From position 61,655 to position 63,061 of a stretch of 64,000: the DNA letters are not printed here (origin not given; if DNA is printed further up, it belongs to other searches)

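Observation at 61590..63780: Lower-GC islet with an overlapping two-gene module: PD-(D/E)xK + wHTH protein and AbiEii-like nucleotidyltransferase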

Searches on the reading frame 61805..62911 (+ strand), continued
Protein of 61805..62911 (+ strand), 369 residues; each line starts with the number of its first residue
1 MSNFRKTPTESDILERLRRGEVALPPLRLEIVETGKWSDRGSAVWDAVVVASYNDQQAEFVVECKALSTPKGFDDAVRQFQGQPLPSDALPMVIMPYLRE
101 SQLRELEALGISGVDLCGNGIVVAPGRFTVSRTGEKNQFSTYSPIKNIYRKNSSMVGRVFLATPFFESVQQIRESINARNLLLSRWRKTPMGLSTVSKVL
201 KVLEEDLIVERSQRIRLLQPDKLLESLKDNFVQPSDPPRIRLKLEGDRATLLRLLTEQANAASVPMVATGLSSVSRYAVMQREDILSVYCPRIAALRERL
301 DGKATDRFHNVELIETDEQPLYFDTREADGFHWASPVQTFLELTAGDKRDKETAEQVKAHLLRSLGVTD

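Call 96: find_homologous_proteins(query=L084:3851-4951:+, max_evalue=0.001)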
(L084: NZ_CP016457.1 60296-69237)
Query L084:3851-4951:+ (367 aa): 677 proteins with E <= 0.001 among 8000 candidates; the best 120 are listed.
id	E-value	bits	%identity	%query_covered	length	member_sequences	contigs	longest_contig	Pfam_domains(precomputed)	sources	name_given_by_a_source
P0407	1.2e-220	750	95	96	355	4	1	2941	PF09952.15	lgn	-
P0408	1.6e-220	749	90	100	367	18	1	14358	PF09952.15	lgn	-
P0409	1.3e-209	713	88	97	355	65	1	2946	PF09952.15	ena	-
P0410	4.7e-206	702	88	97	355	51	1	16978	PF09952.15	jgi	-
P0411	6.2e-201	685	85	97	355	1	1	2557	PF09952.15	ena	-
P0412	2.2e-199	680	81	100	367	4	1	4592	PF09952.15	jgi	jgi:hypothetical protein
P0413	9.2e-197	671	83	96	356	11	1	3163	PF09952.15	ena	-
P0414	1.2e-194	664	81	97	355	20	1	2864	PF09952.15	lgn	-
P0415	3.8e-194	663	82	97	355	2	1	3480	PF09952.15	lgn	-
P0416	8.5e-192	655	79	97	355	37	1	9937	PF09952.15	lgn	-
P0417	1.4e-190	651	78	100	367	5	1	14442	PF09952.15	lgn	-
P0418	3.6e-188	643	78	97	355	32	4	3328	PF09952.15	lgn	-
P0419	1.5e-187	641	78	97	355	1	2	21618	PF09952.15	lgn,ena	-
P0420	6.4e-186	635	78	97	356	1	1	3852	PF09952.15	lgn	-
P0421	4.9e-176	603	75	97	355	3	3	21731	PF09952.15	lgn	-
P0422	4.2e-175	600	74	98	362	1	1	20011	PF09952.15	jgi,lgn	jgi:hypothetical protein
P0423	1.1e-174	599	74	96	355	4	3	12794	PF09952.15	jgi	jgi:hypothetical protein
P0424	1.5e-174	598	73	97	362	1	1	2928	PF09952.15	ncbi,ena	-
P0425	4.3e-145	501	62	97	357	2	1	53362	PF09952.15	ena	-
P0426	2.7e-141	489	62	95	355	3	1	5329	PF09952.15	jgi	jgi:hypothetical protein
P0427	3.1e-139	482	63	96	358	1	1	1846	PF09952.15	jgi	jgi:hypothetical protein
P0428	5.2e-139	481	63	94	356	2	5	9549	PF09952.15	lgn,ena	-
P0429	6.6e-139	481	62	94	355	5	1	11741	PF09952.15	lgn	-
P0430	1.2e-137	477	60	95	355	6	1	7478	PF09952.15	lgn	-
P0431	1.7e-137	476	63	95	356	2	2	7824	PF09952.15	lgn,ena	-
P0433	2.7e-135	469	61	97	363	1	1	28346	PF09952.15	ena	-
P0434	5.5e-134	465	62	95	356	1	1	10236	PF09952.15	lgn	-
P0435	6.1e-134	464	61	96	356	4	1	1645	PF09952.15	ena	-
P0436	9.5e-134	464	61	95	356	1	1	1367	PF09952.15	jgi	jgi:hypothetical protein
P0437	9.5e-134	464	60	95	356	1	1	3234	PF09952.15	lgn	-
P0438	2.7e-133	462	61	95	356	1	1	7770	PF09952.15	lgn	-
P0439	3.0e-133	462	61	95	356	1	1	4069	PF09952.15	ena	-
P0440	8.8e-133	461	59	95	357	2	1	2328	PF09952.15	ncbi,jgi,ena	jgi:hypothetical protein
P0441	4.6e-132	458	60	95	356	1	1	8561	PF09952.15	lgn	-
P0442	2.1e-131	456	59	95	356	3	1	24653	PF09952.15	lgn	-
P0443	2.7e-131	456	60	95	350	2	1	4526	PF09952.15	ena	-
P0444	2.5e-130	453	59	95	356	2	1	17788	PF09952.15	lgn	-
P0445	6.2e-130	451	59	95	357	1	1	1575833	PF09952.15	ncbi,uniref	ncbi:type IV toxin-antitoxin system AbiEi family antitoxin [Sphingomonas sp. GCM10030256]|uniref:typ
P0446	8.5e-130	451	59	95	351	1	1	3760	PF09952.15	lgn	-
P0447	2.0e-129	450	59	95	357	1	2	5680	PF09952.15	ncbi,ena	-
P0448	4.4e-129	449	56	96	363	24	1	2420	PF09952.15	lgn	-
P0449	4.9e-129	448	58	99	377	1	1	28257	PF09952.15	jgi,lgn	-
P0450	5.1e-129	448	58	95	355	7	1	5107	PF09952.15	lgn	-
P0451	1.8e-128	447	58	96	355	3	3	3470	PF09952.15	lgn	-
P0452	4.2e-128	445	57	95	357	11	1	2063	PF09952.15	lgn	-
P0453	1.0e-127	444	56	98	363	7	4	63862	PF09952.15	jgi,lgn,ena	-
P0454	5.1e-127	442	56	97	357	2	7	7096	PF09952.15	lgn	-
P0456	2.8e-126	439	56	95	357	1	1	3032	PF09952.15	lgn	-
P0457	9.8e-126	437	57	96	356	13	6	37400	PF09952.15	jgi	jgi:hypothetical protein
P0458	1.5e-125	437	57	96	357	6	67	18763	PF09952.15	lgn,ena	-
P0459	1.6e-125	437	57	96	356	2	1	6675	PF09952.15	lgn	-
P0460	6.1e-125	435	57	95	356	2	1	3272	PF09952.15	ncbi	ncbi:MAG: type IV toxin-antitoxin system AbiEi family antitoxin [Usitatibacteraceae bacterium]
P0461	6.6e-125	435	57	96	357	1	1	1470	PF09952.15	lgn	-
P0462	8.6e-125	434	55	97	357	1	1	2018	PF09952.15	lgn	-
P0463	9.4e-125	434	56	95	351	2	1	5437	PF09952.15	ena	-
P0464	1.8e-124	433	58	95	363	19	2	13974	PF09952.15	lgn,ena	-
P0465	2.1e-124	433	56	96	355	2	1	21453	PF09952.15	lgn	-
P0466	3.4e-124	432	58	94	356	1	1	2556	PF09952.15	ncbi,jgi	-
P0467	8.7e-124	431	56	96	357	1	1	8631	PF09952.15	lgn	-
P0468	1.8e-123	430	59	86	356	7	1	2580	PF09952.15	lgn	-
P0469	5.2e-123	429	57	94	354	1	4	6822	PF09952.15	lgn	-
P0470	2.9e-122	426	60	86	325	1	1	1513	PF09952.15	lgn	-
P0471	7.0e-121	422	54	95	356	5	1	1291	PF09952.15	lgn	-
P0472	8.3e-121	421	55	95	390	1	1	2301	PF09952.15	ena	-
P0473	8.4e-120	418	57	92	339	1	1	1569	PF09952.15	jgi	-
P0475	1.1e-118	414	54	95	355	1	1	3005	PF04471.19,PF09952.15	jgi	jgi:hypothetical protein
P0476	9.5e-117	408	55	96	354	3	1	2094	PF09952.15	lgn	-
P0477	1.6e-116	407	55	96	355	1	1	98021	PF09952.15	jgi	jgi:hypothetical protein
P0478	2.0e-116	407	52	96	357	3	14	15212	PF09952.15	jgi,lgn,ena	-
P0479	1.3e-115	404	55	95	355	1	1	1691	PF28130.1,PF09952.15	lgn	-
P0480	1.8e-115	404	53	95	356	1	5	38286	PF09952.15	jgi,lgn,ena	-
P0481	1.3e-114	401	54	95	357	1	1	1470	PF09952.15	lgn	-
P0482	5.5e-114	399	53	96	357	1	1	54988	PF09952.15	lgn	-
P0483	1.2e-113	398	54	96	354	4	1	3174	PF09952.15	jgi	-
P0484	4.7e-113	396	54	93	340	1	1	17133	PF09952.15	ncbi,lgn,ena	-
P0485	6.1e-112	392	54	95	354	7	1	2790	PF09952.15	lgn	-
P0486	1.9e-110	387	52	94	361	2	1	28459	PF09952.15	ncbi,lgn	-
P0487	2.5e-109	384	53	94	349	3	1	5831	PF09952.15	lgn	-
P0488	5.0e-108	379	51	96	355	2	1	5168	PF09952.15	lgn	-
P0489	1.2e-107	378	53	92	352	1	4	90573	PF09952.15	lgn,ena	-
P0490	7.1e-107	375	52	91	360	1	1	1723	PF09952.15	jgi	jgi:hypothetical protein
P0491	1.3e-106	375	53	95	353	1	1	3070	PF09952.15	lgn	-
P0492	1.7e-105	371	51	95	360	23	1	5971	PF09952.15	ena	-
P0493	2.1e-105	371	51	96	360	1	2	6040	PF09952.15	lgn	-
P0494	9.7e-105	368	49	96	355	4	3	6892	PF09952.15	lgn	-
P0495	1.0e-104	368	49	97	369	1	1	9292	PF09952.15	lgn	-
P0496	1.4e-104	368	52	95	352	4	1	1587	PF09952.15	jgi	jgi:hypothetical protein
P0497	2.0e-104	367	52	95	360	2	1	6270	PF09952.15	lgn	-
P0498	3.6e-104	367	52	95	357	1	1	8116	PF09952.15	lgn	-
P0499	4.4e-104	366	49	97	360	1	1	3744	PF09952.15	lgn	-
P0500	4.5e-104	366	52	95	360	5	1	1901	PF09952.15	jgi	jgi:hypothetical protein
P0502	5.3e-104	366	49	97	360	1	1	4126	PF09952.15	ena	-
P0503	5.9e-104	366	49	99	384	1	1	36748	PF09952.15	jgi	-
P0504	6.8e-104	366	51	94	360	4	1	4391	PF09952.15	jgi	jgi:hypothetical protein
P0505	7.8e-104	365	51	95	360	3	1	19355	PF09952.15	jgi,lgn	-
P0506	8.2e-104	365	51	95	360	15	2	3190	PF09952.15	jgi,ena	jgi:hypothetical protein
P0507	1.2e-103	365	51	94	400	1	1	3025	PF09952.15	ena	-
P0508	1.3e-103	365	50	99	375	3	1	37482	PF09952.15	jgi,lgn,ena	jgi:hypothetical protein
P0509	1.8e-103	364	50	96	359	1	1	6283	PF09952.15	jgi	jgi:hypothetical protein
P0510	2.1e-103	364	51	95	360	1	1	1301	PF09952.15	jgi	jgi:hypothetical protein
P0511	3.9e-103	363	51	93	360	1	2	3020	PF09952.15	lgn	-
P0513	8.5e-103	362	52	96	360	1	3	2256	PF09952.15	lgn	-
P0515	1.4e-102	361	52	94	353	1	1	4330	PF09952.15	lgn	-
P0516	1.9e-102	361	50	94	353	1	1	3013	PF09952.15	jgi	jgi:Transcriptional regulator, AbiEi antitoxin, Type IV TA system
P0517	2.3e-102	361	50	95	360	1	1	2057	PF09952.15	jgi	jgi:hypothetical protein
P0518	2.6e-102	360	50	95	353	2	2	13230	PF09952.15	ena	-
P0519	2.9e-102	360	50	95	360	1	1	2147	PF09952.15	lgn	-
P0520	3.3e-102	360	51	95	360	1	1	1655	PF09952.15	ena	-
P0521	3.6e-102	360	50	94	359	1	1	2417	PF09952.15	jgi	-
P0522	3.6e-102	360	50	94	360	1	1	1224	PF09952.15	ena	-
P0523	3.7e-102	360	50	95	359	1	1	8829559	PF09952.15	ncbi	ncbi:type IV toxin-antitoxin system AbiEi family antitoxin [Bradyrhizobium sp. USDA 4506]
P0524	3.8e-102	360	50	94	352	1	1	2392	PF09952.15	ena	-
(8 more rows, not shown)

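Call 97: search_protein_families(library=pfam, proteins=[P0475, P0479, P0445, P0523], max_evalue=0.1)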
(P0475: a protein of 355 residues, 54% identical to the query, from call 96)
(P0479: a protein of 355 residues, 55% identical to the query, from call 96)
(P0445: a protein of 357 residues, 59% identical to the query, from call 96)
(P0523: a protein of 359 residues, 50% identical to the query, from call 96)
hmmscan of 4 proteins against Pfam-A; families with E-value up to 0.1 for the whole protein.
P0475 (355 aa): 8 families
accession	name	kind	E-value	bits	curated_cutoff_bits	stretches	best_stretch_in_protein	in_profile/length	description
PF09952.14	AbiEi_2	-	2.3e-09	38.2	21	1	206-351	2-141/143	Transcriptional regulator, AbiEi antitoxin, Type IV TA system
PF04471.18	Mrr_cat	-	4.8e-06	27.1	21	1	17-109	9-101/115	Restriction endonuclease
PF09339.16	HTH_IclR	-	0.00032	20.9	22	1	152-200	5-51/52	IclR helix-turn-helix domain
PF13545.12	HTH_Crp_2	-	0.0098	16.3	27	1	172-213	27-68/70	Crp-like helix-turn-helix domain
PF22722.2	NA-iREase1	-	0.029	14.8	27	1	31-109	15-91/106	NACHT-associated inactive Restriction Endonuclease 1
PF12802.13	MarR_2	-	0.037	14.6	27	0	172-202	25-55/61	MarR family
PF06718.16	DUF1203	-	0.08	13.7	27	0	63-115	49-101/116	Protein of unknown function (DUF1203)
PF01047.28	MarR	-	0.096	13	24.6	0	153-200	6-50/59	MarR family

P0479 (355 aa): 6 families
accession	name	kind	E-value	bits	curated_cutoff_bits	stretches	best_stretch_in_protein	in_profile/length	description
PF09952.14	AbiEi_2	-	2e-07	31.9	21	1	205-346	2-137/143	Transcriptional regulator, AbiEi antitoxin, Type IV TA system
PF04471.18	Mrr_cat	-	0.0014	19.1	21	1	36-111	29-103/115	Restriction endonuclease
PF13545.12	HTH_Crp_2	-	0.0032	17.8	27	1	166-212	22-68/70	Crp-like helix-turn-helix domain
PF12802.13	MarR_2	-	0.027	15.1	27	1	151-198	6-52/61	MarR family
PF04313.20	HSDR_N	-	0.038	14.3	25.1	1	53-86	136-166/198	Type I restriction enzyme R protein N terminus (HSDR_N)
PF09339.16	HTH_IclR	-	0.071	13.3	22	0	155-197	8-49/52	IclR helix-turn-helix domain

P0445 (357 aa): 3 families
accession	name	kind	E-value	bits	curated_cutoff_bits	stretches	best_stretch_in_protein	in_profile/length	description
PF09952.14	AbiEi_2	-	4e-07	30.9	21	1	207-348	2-137/143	Transcriptional regulator, AbiEi antitoxin, Type IV TA system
PF04313.20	HSDR_N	-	0.048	14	25.1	1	55-87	136-165/198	Type I restriction enzyme R protein N terminus (HSDR_N)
PF13545.12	HTH_Crp_2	-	0.055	13.9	27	0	170-214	24-68/70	Crp-like helix-turn-helix domain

P0523 (359 aa): 2 families
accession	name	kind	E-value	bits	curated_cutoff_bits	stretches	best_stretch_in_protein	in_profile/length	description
PF09952.14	AbiEi_2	-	7.1e-08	33.3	21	1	205-353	1-140/143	Transcriptional regulator, AbiEi antitoxin, Type IV TA system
PF24751.1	DUF7696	-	0.034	14.6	27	0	333-355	28-49/55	Family of unknown function (DUF7696)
